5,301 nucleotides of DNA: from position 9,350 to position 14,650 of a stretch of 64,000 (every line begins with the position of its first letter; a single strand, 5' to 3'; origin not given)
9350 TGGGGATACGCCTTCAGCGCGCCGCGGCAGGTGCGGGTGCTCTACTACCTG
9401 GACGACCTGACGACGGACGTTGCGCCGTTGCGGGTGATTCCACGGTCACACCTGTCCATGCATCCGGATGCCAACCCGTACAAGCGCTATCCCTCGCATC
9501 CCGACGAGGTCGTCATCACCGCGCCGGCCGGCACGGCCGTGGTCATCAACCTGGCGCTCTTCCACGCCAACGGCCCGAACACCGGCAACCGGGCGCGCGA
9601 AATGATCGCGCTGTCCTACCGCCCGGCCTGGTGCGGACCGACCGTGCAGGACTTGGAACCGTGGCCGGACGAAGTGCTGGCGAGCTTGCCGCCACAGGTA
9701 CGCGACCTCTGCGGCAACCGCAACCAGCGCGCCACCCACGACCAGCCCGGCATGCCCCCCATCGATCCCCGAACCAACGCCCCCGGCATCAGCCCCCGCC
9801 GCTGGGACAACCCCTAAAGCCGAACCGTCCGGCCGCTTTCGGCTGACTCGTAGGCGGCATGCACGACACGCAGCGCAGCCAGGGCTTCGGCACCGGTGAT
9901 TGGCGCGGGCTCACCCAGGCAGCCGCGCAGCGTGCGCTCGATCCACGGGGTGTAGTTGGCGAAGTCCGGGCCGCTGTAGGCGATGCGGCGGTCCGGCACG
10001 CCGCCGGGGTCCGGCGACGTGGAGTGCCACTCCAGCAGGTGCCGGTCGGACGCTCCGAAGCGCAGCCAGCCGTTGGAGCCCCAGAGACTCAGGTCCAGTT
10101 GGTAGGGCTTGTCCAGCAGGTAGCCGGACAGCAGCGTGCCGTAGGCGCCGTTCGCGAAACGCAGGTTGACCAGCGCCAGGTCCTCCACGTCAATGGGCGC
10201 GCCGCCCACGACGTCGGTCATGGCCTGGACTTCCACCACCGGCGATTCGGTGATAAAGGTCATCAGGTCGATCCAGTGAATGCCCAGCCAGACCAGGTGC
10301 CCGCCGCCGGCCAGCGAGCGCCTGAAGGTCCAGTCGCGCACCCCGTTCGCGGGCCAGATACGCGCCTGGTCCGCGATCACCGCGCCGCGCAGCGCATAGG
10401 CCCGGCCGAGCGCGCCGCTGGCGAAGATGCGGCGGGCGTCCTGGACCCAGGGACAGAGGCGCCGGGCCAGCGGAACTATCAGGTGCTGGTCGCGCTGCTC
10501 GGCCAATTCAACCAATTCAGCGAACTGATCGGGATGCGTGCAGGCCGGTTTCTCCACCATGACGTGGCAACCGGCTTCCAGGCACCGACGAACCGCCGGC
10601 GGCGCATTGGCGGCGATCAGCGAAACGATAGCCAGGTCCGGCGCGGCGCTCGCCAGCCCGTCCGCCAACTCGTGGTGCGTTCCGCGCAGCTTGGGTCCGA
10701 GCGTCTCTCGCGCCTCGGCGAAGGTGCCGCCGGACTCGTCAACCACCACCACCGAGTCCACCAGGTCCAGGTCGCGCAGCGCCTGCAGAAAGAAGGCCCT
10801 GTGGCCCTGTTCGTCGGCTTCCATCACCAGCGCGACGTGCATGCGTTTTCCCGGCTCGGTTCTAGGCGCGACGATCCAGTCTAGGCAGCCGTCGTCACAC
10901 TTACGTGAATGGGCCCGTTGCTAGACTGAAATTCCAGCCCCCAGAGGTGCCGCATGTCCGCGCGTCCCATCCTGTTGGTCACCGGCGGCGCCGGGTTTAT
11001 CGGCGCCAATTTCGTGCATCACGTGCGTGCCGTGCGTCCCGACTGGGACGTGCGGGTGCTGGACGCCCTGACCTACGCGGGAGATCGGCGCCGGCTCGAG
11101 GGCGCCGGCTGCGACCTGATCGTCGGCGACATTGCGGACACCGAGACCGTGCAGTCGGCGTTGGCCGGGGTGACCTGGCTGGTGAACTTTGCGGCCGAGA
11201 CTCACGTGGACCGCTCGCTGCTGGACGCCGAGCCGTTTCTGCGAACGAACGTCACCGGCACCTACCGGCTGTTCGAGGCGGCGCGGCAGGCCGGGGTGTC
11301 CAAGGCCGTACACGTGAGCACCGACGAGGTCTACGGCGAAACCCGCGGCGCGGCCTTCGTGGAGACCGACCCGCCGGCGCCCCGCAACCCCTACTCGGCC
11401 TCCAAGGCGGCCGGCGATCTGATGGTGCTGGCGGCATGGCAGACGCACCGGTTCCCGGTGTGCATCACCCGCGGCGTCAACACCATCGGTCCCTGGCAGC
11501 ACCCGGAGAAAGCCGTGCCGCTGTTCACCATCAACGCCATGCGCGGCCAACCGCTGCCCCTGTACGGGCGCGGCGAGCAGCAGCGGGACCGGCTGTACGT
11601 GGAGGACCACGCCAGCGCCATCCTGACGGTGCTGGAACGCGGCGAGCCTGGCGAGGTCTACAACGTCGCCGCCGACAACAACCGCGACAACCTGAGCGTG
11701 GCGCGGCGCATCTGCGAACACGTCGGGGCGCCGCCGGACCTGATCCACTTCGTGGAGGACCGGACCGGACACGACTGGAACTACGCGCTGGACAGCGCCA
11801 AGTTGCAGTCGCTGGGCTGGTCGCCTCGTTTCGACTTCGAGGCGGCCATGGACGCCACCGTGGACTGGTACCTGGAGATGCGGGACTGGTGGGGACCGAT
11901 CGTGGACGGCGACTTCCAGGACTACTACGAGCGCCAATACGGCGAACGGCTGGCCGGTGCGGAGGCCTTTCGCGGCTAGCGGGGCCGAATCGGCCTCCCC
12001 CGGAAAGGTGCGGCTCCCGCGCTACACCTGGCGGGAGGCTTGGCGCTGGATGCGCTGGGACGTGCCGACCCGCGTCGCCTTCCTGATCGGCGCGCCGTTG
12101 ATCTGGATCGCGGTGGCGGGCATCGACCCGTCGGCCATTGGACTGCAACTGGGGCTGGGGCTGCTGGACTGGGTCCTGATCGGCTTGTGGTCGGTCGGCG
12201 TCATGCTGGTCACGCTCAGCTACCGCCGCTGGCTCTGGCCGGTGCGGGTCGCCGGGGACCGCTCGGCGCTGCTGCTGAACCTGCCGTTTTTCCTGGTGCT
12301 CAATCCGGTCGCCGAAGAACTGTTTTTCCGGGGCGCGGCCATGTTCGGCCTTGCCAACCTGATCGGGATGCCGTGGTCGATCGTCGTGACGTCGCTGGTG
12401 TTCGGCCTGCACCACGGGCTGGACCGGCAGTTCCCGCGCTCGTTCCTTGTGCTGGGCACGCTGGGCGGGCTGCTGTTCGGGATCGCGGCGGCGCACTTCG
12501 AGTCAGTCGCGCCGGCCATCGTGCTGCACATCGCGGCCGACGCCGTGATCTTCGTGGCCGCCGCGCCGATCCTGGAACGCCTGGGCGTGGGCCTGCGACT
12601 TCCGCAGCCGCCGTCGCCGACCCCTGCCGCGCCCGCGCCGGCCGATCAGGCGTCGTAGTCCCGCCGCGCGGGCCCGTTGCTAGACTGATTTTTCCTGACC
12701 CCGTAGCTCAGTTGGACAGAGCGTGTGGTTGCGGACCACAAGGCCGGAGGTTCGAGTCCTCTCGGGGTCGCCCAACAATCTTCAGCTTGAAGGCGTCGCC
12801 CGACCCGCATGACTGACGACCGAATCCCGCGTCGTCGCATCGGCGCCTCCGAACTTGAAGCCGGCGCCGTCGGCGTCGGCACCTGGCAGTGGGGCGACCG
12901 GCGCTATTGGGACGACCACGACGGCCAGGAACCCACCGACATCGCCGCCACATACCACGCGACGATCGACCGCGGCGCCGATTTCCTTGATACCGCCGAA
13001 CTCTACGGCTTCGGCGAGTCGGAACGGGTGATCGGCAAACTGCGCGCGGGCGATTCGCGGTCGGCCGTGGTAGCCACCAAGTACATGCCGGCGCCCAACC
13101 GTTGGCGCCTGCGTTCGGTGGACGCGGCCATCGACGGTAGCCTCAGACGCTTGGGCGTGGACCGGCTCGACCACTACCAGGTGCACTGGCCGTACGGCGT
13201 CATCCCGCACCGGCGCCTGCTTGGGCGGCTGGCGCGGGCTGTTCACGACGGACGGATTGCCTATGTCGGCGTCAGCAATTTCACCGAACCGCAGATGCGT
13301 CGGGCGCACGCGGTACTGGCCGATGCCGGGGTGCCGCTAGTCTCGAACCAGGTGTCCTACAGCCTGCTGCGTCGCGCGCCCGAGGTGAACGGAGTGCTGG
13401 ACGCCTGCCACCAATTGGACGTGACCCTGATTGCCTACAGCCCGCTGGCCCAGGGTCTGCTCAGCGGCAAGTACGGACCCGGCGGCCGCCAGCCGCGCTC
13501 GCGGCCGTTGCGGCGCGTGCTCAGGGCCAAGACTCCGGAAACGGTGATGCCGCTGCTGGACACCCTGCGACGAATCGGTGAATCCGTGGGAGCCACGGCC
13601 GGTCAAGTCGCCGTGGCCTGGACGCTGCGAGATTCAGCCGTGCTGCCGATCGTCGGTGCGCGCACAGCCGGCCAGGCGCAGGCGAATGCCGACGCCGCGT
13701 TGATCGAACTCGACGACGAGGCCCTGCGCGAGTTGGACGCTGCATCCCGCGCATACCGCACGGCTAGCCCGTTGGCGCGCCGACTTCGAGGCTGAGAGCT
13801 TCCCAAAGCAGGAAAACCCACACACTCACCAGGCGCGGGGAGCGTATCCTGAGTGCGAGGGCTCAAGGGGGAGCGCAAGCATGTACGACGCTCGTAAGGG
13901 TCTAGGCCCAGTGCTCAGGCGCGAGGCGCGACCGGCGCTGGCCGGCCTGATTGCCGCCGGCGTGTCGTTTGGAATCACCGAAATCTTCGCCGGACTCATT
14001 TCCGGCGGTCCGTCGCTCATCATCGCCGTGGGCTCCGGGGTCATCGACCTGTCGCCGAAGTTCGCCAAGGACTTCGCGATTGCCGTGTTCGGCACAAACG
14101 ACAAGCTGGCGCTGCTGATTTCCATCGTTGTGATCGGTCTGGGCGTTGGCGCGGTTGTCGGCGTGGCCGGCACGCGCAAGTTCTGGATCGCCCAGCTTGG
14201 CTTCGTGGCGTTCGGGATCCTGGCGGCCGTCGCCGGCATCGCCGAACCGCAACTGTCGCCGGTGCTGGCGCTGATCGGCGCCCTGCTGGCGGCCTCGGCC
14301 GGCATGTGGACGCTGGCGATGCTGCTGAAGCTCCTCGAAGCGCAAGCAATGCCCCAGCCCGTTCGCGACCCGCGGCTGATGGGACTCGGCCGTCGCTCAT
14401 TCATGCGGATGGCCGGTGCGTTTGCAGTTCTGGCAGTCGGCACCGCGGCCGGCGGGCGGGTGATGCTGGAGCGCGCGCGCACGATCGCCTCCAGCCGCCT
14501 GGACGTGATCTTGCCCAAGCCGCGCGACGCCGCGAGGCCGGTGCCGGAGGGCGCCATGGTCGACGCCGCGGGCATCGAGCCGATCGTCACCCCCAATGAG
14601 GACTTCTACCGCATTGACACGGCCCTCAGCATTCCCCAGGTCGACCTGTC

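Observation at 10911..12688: rfbB + CAAX-protease cassette bracketed by identical 19-bp repeats that contain the tRNA-Arg promoter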

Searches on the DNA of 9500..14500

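Call 36: search_rna_families(source=window, start=9500, end=14500, threshold=evalue, max_evalue=1)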
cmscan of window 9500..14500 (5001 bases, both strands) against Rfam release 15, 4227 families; matches with E-value up to 1: 1.
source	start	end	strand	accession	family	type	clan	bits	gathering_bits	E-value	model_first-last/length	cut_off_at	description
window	12697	12770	+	RF00005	tRNA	Gene; tRNA;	CL00001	67.3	29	1.3e-13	1-71/71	no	tRNA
